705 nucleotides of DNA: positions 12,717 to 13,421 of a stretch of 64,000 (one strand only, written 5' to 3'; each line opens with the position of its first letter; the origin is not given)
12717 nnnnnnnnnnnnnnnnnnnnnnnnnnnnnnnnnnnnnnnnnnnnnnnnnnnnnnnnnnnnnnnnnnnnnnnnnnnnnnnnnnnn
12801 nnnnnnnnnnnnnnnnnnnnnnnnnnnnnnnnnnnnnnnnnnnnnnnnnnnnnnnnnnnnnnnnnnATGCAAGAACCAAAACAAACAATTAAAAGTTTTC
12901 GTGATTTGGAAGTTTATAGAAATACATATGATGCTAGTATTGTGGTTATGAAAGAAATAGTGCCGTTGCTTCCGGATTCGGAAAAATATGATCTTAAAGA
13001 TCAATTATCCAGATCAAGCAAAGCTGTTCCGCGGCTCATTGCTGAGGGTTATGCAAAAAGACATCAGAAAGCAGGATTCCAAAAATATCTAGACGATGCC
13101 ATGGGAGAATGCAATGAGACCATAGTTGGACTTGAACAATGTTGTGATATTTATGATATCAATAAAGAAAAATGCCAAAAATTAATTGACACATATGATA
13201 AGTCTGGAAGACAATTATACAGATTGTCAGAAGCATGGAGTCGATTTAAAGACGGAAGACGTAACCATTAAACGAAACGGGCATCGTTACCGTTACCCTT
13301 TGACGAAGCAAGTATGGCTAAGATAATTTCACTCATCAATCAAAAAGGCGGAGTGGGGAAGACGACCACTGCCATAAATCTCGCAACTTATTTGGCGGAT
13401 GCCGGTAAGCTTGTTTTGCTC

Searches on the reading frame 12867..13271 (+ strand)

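Call 7: search_protein_families(library=pfam, proteins=[window:12867-13271:+], max_evalue=0.1)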
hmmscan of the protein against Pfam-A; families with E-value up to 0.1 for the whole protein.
window:12867-13271:+ (134 aa): 2 families
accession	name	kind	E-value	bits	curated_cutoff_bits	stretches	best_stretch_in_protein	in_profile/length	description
PF05635.17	23S_rRNA_IVP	-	2.6e-19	69.8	33.8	1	12-118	1-105/106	23S rRNA-intervening sequence protein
PF06456.18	Arfaptin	-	0.0022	18.1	32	0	88-127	34-73/229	Arfaptin-like domain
